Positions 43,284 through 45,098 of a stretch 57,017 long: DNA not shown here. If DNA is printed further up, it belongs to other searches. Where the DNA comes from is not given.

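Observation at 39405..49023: Six-gene coupled operon joining a cyclase-STAND-TPR protein, a stand-alone cNMP-binding protein and two flavoprotein reductases: candidate undescribed second-messenger and redox module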

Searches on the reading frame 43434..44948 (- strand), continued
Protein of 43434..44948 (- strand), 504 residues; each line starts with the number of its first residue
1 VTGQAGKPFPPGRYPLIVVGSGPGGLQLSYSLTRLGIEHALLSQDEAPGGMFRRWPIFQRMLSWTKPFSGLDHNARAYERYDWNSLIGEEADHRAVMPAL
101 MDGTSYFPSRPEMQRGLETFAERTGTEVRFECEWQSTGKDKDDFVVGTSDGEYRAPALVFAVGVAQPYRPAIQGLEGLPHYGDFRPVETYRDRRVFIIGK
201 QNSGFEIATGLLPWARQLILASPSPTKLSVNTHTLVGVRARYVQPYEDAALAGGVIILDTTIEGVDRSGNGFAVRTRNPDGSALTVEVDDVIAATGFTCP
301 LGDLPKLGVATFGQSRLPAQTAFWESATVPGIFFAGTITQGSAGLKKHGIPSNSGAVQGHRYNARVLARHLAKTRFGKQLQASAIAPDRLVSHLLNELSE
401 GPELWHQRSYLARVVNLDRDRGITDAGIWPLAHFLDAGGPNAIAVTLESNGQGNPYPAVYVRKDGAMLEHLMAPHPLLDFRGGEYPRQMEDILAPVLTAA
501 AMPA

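Call 44: find_related_loci(query=A4, collection=genome_contigs, flank=10000)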
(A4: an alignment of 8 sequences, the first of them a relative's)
Query A4 (501 aa) in genome_contigs; peptide patterns used: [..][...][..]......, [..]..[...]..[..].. (x = any residue, [..] = any of these).
599 stretches matched a pattern (row limit reached: there are more); 557 encode a relative of the query (tblastn E <= 1e-3); the best 80 are kept; 80 distinct loci.
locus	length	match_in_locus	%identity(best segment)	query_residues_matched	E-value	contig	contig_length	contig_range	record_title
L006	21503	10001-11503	90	1-501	0e+0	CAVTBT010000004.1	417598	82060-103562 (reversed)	MAG: uncultured Gaiellaceae bacterium isolate MFD02360.bin.2.295 genome assembly, contig: contig_2745, whole genome shot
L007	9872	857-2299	77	9-491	0e+0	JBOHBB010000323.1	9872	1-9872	MAG: Gaiellaceae bacterium isolate SC-S_metawrap_bin.11 k127_390170, whole genome shotgun sequence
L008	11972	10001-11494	72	3-500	0e+0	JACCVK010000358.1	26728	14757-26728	MAG: Actinomycetota bacterium isolate MGR_bin124 SD2897-2912_k127_4610502, whole genome shotgun sequence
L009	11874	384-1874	73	2-500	0e+0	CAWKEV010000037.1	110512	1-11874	MAG: uncultured Actinomycetes bacterium isolate MFD08700.bin.2.86 genome assembly, contig: contig_33034, whole genome sh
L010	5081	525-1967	77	9-491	0e+0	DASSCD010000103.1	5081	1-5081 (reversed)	MAG TPA_asm: Gaiellaceae bacterium isolate SMAG_U912 k141_1213440, whole genome shotgun sequence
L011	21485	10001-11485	73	5-500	0e+0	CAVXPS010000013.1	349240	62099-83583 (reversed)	MAG: uncultured Actinomycetes bacterium isolate MFD05454.bin.1.254 genome assembly, contig: contig_62027, whole genome s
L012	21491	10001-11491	73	2-500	0e+0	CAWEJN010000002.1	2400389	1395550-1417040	MAG: uncultured Actinomycetes bacterium isolate MFD06085.bin.1.47 genome assembly, contig: contig_18698, whole genome sh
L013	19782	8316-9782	74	2-492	0e+0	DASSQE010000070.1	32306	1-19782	MAG TPA_asm: Gaiellaceae bacterium isolate SMAG_U454 k141_233414, whole genome shotgun sequence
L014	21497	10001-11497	71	1-500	0e+0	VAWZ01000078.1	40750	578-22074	MAG: Actinobacteria bacterium isolate AC_19 14_1009_16_30cm_scaffold_3937, whole genome shotgun sequence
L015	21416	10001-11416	72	27-500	0e+0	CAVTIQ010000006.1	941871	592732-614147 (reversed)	MAG: uncultured Actinomycetes bacterium isolate MFD05942.bin.1.306 genome assembly, contig: contig_31379, whole genome s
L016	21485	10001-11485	72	5-500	0e+0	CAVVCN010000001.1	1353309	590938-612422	MAG: uncultured Actinomycetes bacterium isolate MFD02360.bin.2.291 genome assembly, contig: contig_11055, whole genome s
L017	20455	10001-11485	69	5-497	0e+0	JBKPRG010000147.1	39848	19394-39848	MAG: Actinomycetota bacterium isolate GS_EKS_MAG_00055 GS_EKS_000004073136, whole genome shotgun sequence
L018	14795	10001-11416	72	27-500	0e+0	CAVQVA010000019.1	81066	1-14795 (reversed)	MAG: uncultured Actinomycetes bacterium isolate MFD10007.bin.3.89 genome assembly, contig: contig_40329, whole genome sh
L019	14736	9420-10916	70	2-501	0e+0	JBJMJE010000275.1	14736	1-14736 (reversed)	MAG: Gaiellaceae bacterium isolate 12C16O_168h_100_P08_coass_bin_11 k141_1611592, whole genome shotgun sequence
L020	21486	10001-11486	77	4-500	0e+0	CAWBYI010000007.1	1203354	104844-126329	MAG: uncultured Actinomycetes bacterium isolate MFD00962.bin.2.159 genome assembly, contig: contig_43022, whole genome s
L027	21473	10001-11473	56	2-496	1e-161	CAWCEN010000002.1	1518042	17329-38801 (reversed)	MAG: uncultured Actinomycetes bacterium isolate MFD09267.bin.2.335 genome assembly, contig: contig_11237, whole genome s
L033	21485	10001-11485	53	6-501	7e-159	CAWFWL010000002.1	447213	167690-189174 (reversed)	MAG: uncultured Actinomycetes bacterium isolate MFD04944.bin.2.166 genome assembly, contig: contig_31418, whole genome s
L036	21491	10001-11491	57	2-500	5e-159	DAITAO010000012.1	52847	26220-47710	MAG TPA_asm: Gaiellaceae bacterium isolate CTOTU39264 NODE_21_length_52847_cov_30.462513, whole genome shotgun sequence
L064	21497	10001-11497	55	2-501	1e-149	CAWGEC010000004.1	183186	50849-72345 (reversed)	MAG: uncultured Actinomycetes bacterium isolate MFD02199.bin.2.72 genome assembly, contig: contig_29301, whole genome sh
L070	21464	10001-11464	57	4-496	3e-148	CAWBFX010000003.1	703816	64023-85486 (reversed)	MAG: uncultured Actinomycetes bacterium isolate MFD08669.bin.2.35 genome assembly, contig: contig_2857, whole genome sho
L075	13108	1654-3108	53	5-497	8e-148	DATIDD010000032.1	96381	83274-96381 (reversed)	MAG TPA_asm: Gaiellaceae bacterium isolate SMAG_U16334 k141_652415, whole genome shotgun sequence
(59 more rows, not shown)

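Call 45: fold_search(model_id=the predicted structure, library=pdb)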
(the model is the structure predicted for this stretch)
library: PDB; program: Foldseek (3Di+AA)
matches with E <= 10: 1937; with E <= 0.001: 1064
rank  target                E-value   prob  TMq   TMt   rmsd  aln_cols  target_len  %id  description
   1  3f8d_B                5.6e-16  1.00  0.24  0.35  16.7       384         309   18  Structure of Sulfolobus solfataricus Thioredoxin reductase Mutant C147A (released 2009-01-13)
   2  2zbw_B                8.9e-16  1.00  0.24  0.34  16.7       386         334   18  Crystal structure of thioredoxin reductase-like protein from Thermus thermophilus HB8 (released 2007-11-13)
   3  3ab1_B                1.2e-15  1.00  0.24  0.34  16.1       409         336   18  Crystal Structure of Ferredoxin NADP+ Oxidoreductase (released 2010-11-24)
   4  6uzi_A                2.1e-15  1.00  0.26  0.27  17.0       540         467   14  Crystal structure of Dihydrolipoyl dehydrogenase from Elizabethkingia anophelis NUHP1 (released 2020-01-15)
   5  6uzi_C                2.8e-15  1.00  0.26  0.27  17.8       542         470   14  Crystal structure of Dihydrolipoyl dehydrogenase from Elizabethkingia anophelis NUHP1 (released 2020-01-15)
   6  3ab1_A                5.9e-15  1.00  0.28  0.40  12.7       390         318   19  Crystal Structure of Ferredoxin NADP+ Oxidoreductase (released 2010-11-24)
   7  6a4j_A                6.2e-15  1.00  0.23  0.33  19.4       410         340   16  Crystal structure of Thioredoxin reductase 2 from Staphylococcus aureus (released 2018-07-11)
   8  7a76_A                6.6e-15  1.00  0.30  0.44  12.8       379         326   20  Bacillithiol Disulfide Reductase Bdr (YpdA) from Bacillus cereus (released 2020-12-30)
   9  6uzi_D                7.4e-15  1.00  0.26  0.28  17.4       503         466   14  Crystal structure of Dihydrolipoyl dehydrogenase from Elizabethkingia anophelis NUHP1 (released 2020-01-15)
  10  5j5z_A                1.2e-14  1.00  0.26  0.27  17.7       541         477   12  Crystal structure of the D444V disease-causing mutant of the human dihydrolipoamide dehydrogenase (released 2017-11-15)
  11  1zy8_MODEL_1_A        1.2e-14  1.00  0.26  0.27  16.6       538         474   12  The crystal structure of dihydrolipoamide dehydrogenase and dihydrolipoamide dehydrogenase-binding protein (di (released 2005-11-15)
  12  7a7b_A                1.5e-14  1.00  0.28  0.42  12.9       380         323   17  Bacillithiol Disulfide Reductase Bdr (YpdA) from Staphylococcus aureus (released 2020-12-30)
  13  9n4y_g                1.8e-14  1.00  0.25  0.27  16.7       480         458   14  CryoEM structure of a filamentous soluble pyridine nucleotide transhydrogenase (released 2025-07-16)
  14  4gcm_A                2.1e-14  1.00  0.22  0.34  17.1       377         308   17  Crystal structure of a thioredoxine reductase (trxB) from Staphylococcus aureus subsp. aureus Mu50 at 1.80 A resolutio (released 2012-08-29)
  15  6i4r_B                2.3e-14  1.00  0.26  0.27  17.6       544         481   12  Crystal structure of the disease-causing R460G mutant of the human dihydrolipoamide dehydrogenase at 1.44 Angstrom res (released 2019-11-20)
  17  7a76_C                2.8e-14  1.00  0.28  0.42  12.3       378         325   20  Bacillithiol Disulfide Reductase Bdr (YpdA) from Bacillus cereus (released 2020-12-30)
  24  7a76_D                3.5e-14  1.00  0.28  0.41  12.6       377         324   20  Bacillithiol Disulfide Reductase Bdr (YpdA) from Bacillus cereus (released 2020-12-30)
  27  2zbw_A                3.9e-14  1.00  0.25  0.35  16.2       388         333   17  Crystal structure of thioredoxin reductase-like protein from Thermus thermophilus HB8 (released 2007-11-13)
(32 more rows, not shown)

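Call 56: find_encoding_contigs(protein=P0087, flank=8000, max_places=1)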
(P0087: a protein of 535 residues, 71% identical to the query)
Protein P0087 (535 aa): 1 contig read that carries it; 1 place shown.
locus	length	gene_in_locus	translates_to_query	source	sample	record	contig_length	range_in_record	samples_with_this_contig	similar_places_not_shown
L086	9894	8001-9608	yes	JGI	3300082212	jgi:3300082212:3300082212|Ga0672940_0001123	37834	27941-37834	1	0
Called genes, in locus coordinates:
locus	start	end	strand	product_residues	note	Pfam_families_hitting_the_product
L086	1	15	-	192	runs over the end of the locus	PF01872:RibD_C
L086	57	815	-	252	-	PF05988:DUF899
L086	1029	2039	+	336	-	PF04542:Sigma70_r2, PF08281:Sigma70_r4_2, PF22233:PhyR_sigma-like (weak)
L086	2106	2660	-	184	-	PF02566:OsmC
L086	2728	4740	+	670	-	PF14742:GDE_N_bis, PF22422:MGH1-like_GH, PF06202:GDE_C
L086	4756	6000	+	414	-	PF00999:Na_H_Exchanger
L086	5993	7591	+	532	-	PF07690:MFS_1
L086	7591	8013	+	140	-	PF00027:cNMP_binding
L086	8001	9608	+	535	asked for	PF01494:FAD_binding_3 (faint), PF07992:Pyr_redox_2, PF13738:Pyr_redox_3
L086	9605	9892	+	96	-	?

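Call 57: find_encoding_contigs(protein=P0098, flank=8000, max_places=2)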
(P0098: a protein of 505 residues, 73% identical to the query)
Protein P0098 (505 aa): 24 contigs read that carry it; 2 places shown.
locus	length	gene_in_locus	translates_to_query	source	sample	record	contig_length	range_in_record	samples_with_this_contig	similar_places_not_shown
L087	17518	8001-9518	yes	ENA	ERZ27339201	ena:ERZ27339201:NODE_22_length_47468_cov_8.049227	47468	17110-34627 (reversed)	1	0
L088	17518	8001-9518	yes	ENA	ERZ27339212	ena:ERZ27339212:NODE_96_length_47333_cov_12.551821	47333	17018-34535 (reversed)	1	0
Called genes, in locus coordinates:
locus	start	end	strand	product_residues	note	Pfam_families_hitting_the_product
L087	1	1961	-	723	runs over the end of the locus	PF14742:GDE_N_bis, PF22422:MGH1-like_GH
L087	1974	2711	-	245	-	PF13460:NAD_binding_10, PF05368:NmrA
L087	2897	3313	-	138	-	PF07366:SnoaL, PF12680:SnoaL_2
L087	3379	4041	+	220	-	PF00440:TetR_N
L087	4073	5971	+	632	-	PF19291:TREH_N, PF00723:Glyco_hydro_15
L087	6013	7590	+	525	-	PF07690:MFS_1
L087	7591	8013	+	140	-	PF00027:cNMP_binding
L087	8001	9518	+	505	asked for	PF01494:FAD_binding_3 (faint), PF07992:Pyr_redox_2, PF13738:Pyr_redox_3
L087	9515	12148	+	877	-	PF00211:Guanylate_cyc, PF13481:AAA_25 (faint), PF13401:AAA_22 (weak), PF13424:TPR_12 (faint), PF25199:nSTAND_NTPase5 (faint), PF25872:HTH_77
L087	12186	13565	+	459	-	PF07992:Pyr_redox_2, PF00070:Pyr_redox, PF02852:Pyr_redox_dim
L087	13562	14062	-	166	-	PF02464:CinA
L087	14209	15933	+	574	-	PF01590:GAF, PF13185:GAF_2, PF13492:GAF_3 (weak), PF01590:GAF (weak), PF00512:HisKA, PF02518:HATPase_c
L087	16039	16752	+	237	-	PF01553:Acyltransferase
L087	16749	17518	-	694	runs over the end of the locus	PF03636:Glyco_hydro_65N (weak), PF03632:Glyco_hydro_65m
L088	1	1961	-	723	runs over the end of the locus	PF14742:GDE_N_bis, PF22422:MGH1-like_GH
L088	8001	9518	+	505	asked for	PF01494:FAD_binding_3 (faint), PF07992:Pyr_redox_2, PF13738:Pyr_redox_3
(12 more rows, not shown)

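Call 58: find_encoding_contigs(protein=P0111, flank=8000, max_places=1)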
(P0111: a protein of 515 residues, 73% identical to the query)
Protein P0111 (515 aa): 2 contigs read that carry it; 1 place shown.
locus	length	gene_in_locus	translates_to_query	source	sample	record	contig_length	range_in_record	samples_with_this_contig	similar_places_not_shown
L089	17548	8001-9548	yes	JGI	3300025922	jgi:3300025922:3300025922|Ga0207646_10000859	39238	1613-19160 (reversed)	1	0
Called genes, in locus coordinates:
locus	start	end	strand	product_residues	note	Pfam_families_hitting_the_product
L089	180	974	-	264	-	-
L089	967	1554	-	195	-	PF04542:Sigma70_r2, PF08281:Sigma70_r4_2, PF04545:Sigma70_r4 (weak)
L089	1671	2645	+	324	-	-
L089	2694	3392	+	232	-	PF00702:Hydrolase, PF13419:HAD_2, PF13242:Hydrolase_like (weak)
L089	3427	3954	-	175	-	PF02566:OsmC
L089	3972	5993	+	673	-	PF14742:GDE_N_bis, PF22422:MGH1-like_GH, PF06202:GDE_C (weak), PF01204:Trehalase (weak)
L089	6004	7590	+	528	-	PF07690:MFS_1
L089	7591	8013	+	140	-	PF00027:cNMP_binding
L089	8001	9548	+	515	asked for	PF01494:FAD_binding_3 (faint), PF07992:Pyr_redox_2, PF13738:Pyr_redox_3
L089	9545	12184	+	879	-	PF00211:Guanylate_cyc, PF07719:TPR_2 (faint), PF00931:NB-ARC, PF13191:AAA_16 (weak), PF13401:AAA_22 (weak), PF20720:nSTAND3 (faint), PF17874:TPR_MalT (faint), PF13424:TPR_12 (weak)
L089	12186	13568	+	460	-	PF07992:Pyr_redox_2, PF13738:Pyr_redox_3, PF00070:Pyr_redox, PF02852:Pyr_redox_dim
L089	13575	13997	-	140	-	PF10604:Polyketide_cyc2, PF08327:AHSA1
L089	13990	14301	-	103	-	PF12840:HTH_20, PF01022:HTH_5 (weak)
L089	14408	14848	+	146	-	PF10604:Polyketide_cyc2 (weak), PF08327:AHSA1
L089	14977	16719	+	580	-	PF13185:GAF_2, PF13492:GAF_3 (faint), PF01590:GAF, PF13185:GAF_2 (weak), PF00512:HisKA, PF02518:HATPase_c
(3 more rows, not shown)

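Call 64: search_solved_structures(query=A4, max_evalue=0.001, show_alignments=0)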
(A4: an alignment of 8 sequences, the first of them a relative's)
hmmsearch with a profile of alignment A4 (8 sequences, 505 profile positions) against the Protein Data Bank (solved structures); distinct sequences matched with E-value up to 0.001: 55.
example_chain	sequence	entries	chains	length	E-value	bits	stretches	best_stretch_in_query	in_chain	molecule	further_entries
7a76_A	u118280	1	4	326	5.1e-14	55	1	106-343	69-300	THIOREDOXIN REDUCTASE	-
2zbw_A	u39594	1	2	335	1.8e-13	53.2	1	133-339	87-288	Thioredoxin reductase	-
3ab1_A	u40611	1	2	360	3.4e-11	45.7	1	113-340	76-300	Ferredoxin--NADP reductase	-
4usq_A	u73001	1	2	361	1.5e-10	43.6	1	104-311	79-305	PYRIDINE NUCLEOTIDE-DISULFIDE OXIDOREDUCTASE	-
4usr_A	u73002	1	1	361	2.3e-10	43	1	107-310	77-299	MONOOXYGENASE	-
3f8d_A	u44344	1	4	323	5.5e-10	41.7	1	136-363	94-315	Thioredoxin reductase (TrxB-3)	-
3f8p_A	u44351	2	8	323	1e-09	40.9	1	136-363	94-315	Thioredoxin reductase (TrxB-3)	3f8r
3d1c_A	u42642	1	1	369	1.6e-09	40.2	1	14-339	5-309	Flavin-containing Putative Monooxygenase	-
4a9w_A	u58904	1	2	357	6.4e-09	38.2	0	106-210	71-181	MONOOXYGENASE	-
4c5o_A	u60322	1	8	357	6.8e-09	38.1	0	106-210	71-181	FLAVIN MONOOXYGENASE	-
2q7v_A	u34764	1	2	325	3.6e-08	35.8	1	113-298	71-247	Thioredoxin reductase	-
3cty_A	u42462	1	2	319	9.4e-08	34.4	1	120-342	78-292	Thioredoxin reductase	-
5ygq_A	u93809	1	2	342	1.4e-07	33.7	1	143-340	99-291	Ferredoxin--NADP reductase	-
7a7b_A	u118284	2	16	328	3.9e-07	32.3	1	136-221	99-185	YpdA family putative bacillithiol disulfide reductase Bdr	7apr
6xbb_A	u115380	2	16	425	9e-07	31.1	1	107-213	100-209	Monooxigenase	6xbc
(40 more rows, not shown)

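Call 71: search_protein_families(library=padloc, proteins=[window:43434-44948:-], max_evalue=0.001)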
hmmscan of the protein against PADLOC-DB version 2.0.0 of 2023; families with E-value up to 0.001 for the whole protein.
window:43434-44948:- (504 aa): 0 families

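Call 72: find_homologous_proteins(query=P0336, max_evalue=1e-10)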
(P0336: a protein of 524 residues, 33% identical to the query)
Query P0336 (524 aa): 1751 proteins with E <= 1e-10 among 8000 candidates; the best 120 are listed.
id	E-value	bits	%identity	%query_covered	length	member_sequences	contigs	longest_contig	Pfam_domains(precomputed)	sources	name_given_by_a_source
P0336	0.0e+0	1205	100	100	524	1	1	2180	PF13434.13,PF07992.21,PF13738.13,PF03486.21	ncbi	-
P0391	9.5e-185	633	54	97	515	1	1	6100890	PF13434.13,PF07992.21,PF13738.13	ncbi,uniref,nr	ncbi:NAD(P)-binding domain-containing protein [Paenibacillus sp. sptzw28]|uniref:NAD(P)-binding doma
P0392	8.8e-183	627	56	97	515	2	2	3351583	PF01946.24,PF13434.13,PF00743.26,PF07992.21,PF13738.13,PF03486.21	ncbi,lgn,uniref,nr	ncbi:NAD(P)-binding domain-containing protein [Laceyella sacchari]|uniref:NAD(P)-binding domain-cont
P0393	4.8e-180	617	55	94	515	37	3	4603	PF13434.13,PF07992.21,PF13738.13,PF03486.21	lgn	-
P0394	4.4e-179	614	55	92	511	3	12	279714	PF13434.13,PF07992.21,PF13738.13,PF03486.21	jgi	jgi:thioredoxin reductase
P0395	1.6e-178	612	55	94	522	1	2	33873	PF13434.13,PF00743.26,PF07992.21,PF13738.13,PF03486.21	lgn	-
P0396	2.0e-178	612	54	96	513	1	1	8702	PF13434.13,PF07992.21,PF13738.13,PF03486.21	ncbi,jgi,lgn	-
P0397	2.7e-177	608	54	94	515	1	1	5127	PF13434.13,PF00743.26,PF07992.21,PF13738.13,PF03486.21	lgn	-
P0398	1.9e-176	606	55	92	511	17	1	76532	PF13434.13,PF07992.21,PF13738.13,PF03486.21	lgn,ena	-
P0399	7.7e-176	604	55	95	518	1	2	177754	PF07992.21,PF13738.13,PF03486.21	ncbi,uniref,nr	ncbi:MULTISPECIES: NAD(P)-binding domain-containing protein [unclassified Bacillus cereus group]|uni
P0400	4.3e-174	598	53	95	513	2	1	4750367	PF13434.13,PF07992.21,PF13738.13,PF03486.21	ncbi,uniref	ncbi:NAD(P)-binding domain-containing protein [Bacillus sp. S10(2024)]|uniref:NAD(P)-binding domain-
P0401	2.2e-173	596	53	96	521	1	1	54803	PF13434.13,PF00743.26,PF07992.21,PF13738.13,PF03486.21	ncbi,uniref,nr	ncbi:NAD(P)-binding domain-containing protein [Hazenella coriacea]|uniref:Thioredoxin reductase n=1 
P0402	2.6e-173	595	55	90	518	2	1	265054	PF13434.13,PF07992.21,PF13738.13,PF03486.21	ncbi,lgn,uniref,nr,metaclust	ncbi:hypothetical protein IEE_05207 [Bacillus cereus BAG5X1-1]|uniref:FAD/NAD(P)-binding domain-cont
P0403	1.5e-172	593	54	96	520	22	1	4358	PF13434.13,PF07992.21,PF13738.13,PF03486.21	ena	-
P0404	6.6e-172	591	53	96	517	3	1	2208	PF13434.13,PF07992.21,PF13738.13,PF03486.21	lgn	-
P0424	6.6e-136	472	47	93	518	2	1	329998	PF01946.24,PF13434.13,PF07992.21,PF13738.13,PF03486.21,PF13454.13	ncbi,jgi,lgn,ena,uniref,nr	ncbi:Thioredoxin reductase [Bradyrhizobium sp. Ghvi]|uniref:NAD(P)-binding domain-containing protein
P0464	1.1e-89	319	37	95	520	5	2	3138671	PF01266.31,PF13434.13,PF13450.13,PF07992.21,PF13738.13,PF03486.21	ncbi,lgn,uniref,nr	ncbi:NAD(P)-binding domain-containing protein [Vibrio aquimaris]|uniref:Putative oxidoreductase CzcO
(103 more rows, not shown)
